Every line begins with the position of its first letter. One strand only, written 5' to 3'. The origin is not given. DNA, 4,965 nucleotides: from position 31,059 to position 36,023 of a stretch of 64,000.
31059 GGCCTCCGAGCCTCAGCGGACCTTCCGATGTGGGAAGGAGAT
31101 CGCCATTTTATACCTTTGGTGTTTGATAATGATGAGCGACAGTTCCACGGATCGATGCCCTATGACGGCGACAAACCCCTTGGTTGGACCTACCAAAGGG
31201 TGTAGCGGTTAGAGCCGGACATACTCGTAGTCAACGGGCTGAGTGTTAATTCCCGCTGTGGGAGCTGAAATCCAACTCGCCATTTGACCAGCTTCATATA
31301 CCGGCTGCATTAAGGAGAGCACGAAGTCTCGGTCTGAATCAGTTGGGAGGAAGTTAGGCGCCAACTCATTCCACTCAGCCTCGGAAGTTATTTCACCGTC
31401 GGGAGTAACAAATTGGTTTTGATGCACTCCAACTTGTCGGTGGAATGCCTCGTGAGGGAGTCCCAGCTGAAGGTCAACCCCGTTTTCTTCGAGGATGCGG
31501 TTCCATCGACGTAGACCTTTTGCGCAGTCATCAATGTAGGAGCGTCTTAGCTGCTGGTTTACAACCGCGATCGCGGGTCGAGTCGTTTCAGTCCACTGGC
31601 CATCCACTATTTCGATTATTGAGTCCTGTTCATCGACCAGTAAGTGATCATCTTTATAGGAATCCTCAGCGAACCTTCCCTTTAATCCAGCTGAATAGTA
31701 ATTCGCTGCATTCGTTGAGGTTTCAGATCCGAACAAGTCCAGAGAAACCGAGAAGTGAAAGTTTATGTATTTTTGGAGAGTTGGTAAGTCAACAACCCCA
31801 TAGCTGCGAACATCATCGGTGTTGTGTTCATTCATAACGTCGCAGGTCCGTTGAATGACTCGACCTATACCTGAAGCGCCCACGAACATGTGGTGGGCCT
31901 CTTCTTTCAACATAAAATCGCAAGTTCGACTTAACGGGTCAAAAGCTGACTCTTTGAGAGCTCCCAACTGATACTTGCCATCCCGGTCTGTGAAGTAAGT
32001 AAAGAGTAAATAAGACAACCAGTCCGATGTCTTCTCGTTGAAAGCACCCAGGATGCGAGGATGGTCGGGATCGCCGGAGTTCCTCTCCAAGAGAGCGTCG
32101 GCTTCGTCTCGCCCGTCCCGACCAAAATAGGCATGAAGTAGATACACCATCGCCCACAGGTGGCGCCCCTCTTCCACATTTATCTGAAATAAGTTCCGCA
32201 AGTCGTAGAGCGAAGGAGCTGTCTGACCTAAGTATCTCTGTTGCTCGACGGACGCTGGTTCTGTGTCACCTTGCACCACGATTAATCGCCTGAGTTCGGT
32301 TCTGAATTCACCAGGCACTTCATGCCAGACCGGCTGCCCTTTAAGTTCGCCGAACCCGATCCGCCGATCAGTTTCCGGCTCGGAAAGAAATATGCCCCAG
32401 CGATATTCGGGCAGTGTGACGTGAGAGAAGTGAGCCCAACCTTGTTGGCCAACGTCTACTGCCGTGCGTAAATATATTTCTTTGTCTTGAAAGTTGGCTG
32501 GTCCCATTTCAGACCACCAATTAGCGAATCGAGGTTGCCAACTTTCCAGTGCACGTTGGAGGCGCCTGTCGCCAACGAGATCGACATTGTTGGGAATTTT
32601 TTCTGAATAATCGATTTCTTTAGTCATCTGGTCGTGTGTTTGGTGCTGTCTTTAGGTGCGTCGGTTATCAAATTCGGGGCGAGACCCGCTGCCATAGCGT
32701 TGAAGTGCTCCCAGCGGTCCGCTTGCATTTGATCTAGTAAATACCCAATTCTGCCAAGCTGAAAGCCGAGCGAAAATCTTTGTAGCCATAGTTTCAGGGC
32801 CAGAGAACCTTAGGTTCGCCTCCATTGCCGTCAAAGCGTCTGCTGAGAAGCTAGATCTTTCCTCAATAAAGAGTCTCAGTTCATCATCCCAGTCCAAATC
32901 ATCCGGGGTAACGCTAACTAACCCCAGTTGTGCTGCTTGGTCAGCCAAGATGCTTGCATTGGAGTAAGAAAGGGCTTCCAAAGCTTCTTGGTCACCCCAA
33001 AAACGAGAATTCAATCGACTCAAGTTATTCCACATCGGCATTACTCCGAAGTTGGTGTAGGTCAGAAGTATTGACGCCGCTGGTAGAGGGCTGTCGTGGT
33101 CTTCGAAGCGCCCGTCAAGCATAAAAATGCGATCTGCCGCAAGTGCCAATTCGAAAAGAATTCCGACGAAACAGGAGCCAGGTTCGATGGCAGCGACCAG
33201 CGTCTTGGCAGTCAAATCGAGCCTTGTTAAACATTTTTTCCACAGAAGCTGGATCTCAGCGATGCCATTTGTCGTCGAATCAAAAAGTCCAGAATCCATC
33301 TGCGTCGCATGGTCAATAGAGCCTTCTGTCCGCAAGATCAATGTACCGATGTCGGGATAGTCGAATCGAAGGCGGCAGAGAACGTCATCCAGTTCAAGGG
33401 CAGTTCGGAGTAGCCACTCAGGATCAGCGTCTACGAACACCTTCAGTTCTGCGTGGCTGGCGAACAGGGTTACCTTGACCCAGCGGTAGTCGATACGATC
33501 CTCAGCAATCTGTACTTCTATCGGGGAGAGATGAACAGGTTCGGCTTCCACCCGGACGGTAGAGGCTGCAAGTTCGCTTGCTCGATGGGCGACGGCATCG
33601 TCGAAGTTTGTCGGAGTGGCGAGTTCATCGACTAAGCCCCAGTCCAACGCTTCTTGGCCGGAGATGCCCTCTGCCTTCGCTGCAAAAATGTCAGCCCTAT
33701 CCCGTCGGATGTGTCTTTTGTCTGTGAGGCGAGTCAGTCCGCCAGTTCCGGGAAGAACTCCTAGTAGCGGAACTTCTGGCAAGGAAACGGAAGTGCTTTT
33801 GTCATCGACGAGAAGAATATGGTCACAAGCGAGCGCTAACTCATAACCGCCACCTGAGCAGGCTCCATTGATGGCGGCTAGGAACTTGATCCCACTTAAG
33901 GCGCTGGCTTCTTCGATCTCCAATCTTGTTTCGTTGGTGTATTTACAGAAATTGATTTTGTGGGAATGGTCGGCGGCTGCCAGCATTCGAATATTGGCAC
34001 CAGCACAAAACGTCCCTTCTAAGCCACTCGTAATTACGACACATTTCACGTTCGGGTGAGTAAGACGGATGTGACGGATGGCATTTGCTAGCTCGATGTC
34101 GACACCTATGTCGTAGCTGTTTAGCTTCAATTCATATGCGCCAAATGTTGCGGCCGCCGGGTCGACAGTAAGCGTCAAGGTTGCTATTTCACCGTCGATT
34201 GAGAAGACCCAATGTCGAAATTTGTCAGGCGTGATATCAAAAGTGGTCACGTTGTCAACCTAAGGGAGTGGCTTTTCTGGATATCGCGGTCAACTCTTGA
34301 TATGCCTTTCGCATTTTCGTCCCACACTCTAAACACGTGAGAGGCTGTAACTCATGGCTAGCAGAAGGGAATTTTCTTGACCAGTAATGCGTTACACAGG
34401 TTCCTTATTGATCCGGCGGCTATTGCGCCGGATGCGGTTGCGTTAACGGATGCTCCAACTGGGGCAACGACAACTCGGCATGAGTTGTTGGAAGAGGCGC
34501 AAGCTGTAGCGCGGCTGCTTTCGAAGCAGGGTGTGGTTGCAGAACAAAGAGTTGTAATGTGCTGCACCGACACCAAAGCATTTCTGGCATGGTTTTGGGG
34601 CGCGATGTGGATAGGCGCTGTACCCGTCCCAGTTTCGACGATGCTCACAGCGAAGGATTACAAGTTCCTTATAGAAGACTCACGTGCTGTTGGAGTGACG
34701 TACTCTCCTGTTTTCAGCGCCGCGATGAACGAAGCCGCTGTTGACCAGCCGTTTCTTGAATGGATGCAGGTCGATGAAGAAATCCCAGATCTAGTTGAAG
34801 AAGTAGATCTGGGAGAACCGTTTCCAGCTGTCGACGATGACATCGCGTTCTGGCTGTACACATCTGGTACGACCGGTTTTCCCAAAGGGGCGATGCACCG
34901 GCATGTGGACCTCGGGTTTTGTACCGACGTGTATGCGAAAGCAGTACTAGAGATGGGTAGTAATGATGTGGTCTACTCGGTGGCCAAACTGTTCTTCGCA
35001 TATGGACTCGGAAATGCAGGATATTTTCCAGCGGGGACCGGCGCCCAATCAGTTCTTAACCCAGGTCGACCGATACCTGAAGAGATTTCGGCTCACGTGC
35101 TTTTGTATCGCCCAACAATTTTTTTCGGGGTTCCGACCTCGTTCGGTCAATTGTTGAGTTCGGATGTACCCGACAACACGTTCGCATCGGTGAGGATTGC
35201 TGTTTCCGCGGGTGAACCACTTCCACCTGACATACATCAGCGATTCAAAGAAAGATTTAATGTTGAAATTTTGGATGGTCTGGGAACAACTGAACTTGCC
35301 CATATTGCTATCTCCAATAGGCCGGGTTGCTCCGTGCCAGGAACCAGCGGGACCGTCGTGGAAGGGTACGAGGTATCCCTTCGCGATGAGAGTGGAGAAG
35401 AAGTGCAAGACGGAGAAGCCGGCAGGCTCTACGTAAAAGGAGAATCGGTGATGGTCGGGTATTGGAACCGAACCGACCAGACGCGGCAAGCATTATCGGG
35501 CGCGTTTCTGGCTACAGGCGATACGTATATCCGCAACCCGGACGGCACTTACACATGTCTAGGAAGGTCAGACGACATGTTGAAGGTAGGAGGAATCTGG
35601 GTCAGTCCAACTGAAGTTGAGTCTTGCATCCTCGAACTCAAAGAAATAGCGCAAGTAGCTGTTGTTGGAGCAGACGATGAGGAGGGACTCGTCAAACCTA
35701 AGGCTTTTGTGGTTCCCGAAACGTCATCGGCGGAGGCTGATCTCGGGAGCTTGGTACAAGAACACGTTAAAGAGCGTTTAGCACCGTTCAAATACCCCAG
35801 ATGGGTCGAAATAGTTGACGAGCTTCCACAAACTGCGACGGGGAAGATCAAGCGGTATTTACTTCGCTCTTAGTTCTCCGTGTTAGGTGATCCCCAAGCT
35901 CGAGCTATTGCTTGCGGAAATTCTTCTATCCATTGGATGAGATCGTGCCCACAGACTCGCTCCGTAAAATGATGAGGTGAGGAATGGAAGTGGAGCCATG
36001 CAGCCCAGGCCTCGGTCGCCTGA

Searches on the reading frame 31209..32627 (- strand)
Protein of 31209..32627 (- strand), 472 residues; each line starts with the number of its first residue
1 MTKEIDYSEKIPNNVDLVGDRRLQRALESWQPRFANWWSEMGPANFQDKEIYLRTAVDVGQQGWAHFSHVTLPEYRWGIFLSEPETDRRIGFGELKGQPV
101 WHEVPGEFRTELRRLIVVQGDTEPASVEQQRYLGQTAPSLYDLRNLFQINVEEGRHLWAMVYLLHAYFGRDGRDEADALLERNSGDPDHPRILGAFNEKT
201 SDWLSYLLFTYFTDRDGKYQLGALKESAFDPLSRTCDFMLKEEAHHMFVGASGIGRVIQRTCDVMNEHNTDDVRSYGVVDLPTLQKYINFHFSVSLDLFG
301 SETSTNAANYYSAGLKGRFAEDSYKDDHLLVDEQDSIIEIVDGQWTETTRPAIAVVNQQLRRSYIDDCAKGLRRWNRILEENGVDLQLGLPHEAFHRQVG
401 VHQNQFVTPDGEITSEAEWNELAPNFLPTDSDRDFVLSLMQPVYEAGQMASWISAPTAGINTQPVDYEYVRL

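Call 32: search_protein_families(library=ncbifam, proteins=[window:31209-32627:-], max_evalue=1e-10)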
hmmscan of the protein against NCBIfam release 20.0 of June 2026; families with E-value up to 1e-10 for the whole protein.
window:31209-32627:- (472 aa): 1 family
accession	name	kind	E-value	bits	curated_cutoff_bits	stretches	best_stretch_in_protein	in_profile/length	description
TIGR03225.1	benzo_boxB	equivalog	1.3e-234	779.3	499.1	1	5-472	1-471/471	benzoyl-CoA 2,3-epoxidase subunit BoxB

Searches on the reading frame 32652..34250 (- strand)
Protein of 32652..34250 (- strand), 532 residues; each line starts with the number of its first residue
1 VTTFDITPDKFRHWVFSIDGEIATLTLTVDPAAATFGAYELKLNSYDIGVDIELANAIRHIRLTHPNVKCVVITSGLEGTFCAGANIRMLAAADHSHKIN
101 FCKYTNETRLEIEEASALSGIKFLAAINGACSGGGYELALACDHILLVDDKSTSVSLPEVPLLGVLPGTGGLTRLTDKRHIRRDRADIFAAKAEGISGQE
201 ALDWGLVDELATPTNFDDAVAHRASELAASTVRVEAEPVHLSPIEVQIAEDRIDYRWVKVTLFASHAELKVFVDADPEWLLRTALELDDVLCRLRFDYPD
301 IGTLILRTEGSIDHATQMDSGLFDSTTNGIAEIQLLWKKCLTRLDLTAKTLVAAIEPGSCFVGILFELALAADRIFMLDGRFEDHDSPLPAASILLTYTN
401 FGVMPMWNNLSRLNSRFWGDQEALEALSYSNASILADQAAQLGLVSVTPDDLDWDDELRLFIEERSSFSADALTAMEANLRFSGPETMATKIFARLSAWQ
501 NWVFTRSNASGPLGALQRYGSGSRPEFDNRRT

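Call 32: search_protein_families(library=ncbifam, proteins=[window:32652-34250:-], max_evalue=1e-10)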
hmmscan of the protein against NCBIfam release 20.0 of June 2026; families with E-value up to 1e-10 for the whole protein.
window:32652-34250:- (532 aa): 36 families (the best 25 are shown)
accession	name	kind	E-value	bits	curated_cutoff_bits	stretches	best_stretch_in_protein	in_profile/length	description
TIGR03222.1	benzo_boxC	equivalog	7.9e-201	668.5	712.3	1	3-531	2-547/548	2,3-epoxybenzoyl-CoA dihydrolase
NF008363.0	PRK11154.1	equivalog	2e-29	102.2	869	1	39-224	24-202/708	fatty acid oxidation complex subunit alpha FadJ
TIGR02441.1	fa_ox_alpha_mit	equivalog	1.5e-26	92.8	964.65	1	40-213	32-198/737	fatty acid oxidation complex subunit alpha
NF005803.0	PRK07658.1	equivalog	5.3e-25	88.3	313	1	17-229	7-198/257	enoyl-CoA hydratase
TIGR02440.1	FadJ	equivalog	1.5e-24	86.3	968.45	1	50-219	30-192/699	fatty acid oxidation complex subunit alpha FadJ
NF005802.0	PRK07657.1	equivalog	4.5e-22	78.8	363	1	44-229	26-201/260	enoyl-CoA hydratase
NF008727.0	PRK11730.1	equivalog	5.1e-21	74.7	870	1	41-251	26-229/717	fatty acid oxidation complex subunit alpha FadB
NF004475.0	PRK05809.1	subfamily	9.6e-21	74.4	394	1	43-228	25-200/260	short-chain-enoyl-CoA hydratase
NF006007.0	PRK08138.1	subfamily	5.6e-20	71.8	355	1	44-234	30-203/261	enoyl-CoA hydratase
NF007239.0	PRK09674.1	equivalog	7e-20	71.6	371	1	53-229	35-198/257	2,3-dehydroadipyl-CoA hydratase PaaF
NF005699.0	PRK07509.1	equivalog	3.5e-19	69.5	249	1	42-228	24-200/267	crotonase/enoyl-CoA hydratase family protein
NF042430.2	EnCoAhydt_DpgD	equivalog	8.7e-19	68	400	1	43-230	18-200/258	enoyl-CoA-hydratase DpgD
NF004840.0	PRK06190.1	equivalog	1.3e-18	67.5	253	1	55-237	37-204/260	enoyl-CoA hydratase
NF004525.0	PRK05870.1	equivalog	5.1e-18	65.9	285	1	44-249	25-213/249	enoyl-CoA hydratase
NF004795.0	PRK06143.1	subfamily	1e-17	64.6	283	1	43-233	30-209/260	enoyl-CoA hydratase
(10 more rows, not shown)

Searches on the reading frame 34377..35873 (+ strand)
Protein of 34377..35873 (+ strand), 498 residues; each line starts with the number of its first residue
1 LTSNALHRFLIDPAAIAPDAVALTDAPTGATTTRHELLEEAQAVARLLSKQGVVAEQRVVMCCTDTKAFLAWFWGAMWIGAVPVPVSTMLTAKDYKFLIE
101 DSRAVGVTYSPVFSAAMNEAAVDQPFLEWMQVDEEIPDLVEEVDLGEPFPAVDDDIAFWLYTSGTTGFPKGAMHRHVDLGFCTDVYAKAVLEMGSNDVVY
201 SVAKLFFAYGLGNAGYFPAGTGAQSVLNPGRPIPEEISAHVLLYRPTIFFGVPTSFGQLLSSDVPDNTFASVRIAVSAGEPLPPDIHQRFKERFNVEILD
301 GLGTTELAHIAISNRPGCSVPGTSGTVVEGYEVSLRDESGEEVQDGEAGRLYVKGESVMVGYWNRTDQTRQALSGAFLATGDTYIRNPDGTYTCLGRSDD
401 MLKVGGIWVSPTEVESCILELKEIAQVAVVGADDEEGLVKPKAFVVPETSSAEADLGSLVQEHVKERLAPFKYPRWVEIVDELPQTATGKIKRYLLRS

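Call 32: search_protein_families(library=ncbifam, proteins=[window:34377-35873:+], max_evalue=1e-10)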
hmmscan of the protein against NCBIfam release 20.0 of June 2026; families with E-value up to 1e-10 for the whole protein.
window:34377-35873:+ (498 aa): 100 families (the best 25 are shown)
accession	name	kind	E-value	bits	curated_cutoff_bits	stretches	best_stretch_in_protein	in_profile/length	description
TIGR02262.1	benz_CoA_lig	subfamily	5.9e-152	506.9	375.25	1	30-498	29-507/508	benzoate-CoA ligase family protein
NF004837.0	PRK06187.1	subfamily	6.8e-90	301.8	476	1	4-497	8-519/531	long-chain-fatty-acid--CoA ligase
NF053567.1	HBDA_AROS1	equivalog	2.7e-87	293.3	1000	1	33-497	41-516/523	3-hydroxybenzoate--CoA ligase HbdA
NF004716.0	PRK06060.1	equivalog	2.3e-65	221.1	1228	1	36-497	35-487/705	p-hydroxybenzoic acid--AMP ligase FadD22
NF047394.1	AcylCoAsynMbcS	equivalog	3.3e-64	217.4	850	1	30-497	40-517/525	acyl-CoA synthetase MbcS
NF005702.0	PRK07514.1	subfamily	6.4e-64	216.1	558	1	11-497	10-497/506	malonyl-CoA synthase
NF004808.0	PRK06155.1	equivalog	6.1e-62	209.6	722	1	7-497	24-519/542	ATP-dependent acyl-CoA ligase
NF006182.0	PRK08316.1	subfamily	4.6e-61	206.9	663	1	7-497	14-514/523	fatty acyl-CoA synthetase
NF005858.0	PRK07787.1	subfamily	1.7e-60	204.9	575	1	29-496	24-468/471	acyl-CoA synthetase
NF004114.0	PRK05605.1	equivalog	4.6e-60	203.5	766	1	152-495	219-564/575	long-chain-fatty-acid--CoA ligase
NF052269.1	Staph_lig_FadD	equivalog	6e-59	199.7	650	1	14-494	10-487/499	long-chain-fatty-acid--CoA ligase FadD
NF006181.0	PRK08314.1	subfamily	3.6e-58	197.2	705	1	147-492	197-546/563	long-chain-fatty-acid--CoA ligase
NF005307.0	PRK06839.1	equivalog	9.7e-56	189.4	748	1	14-494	12-487/496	o-succinylbenzoate--CoA ligase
NF052580.1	Str24CoAsynCasG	equivalog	9.6e-54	182.6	750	1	38-494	72-544/548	steroid-24-oyl-CoA synthetase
NF005801.1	PRK07656.1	equivalog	5e-52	177.2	657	1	18-497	15-500/500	FadD3 family acyl-CoA ligase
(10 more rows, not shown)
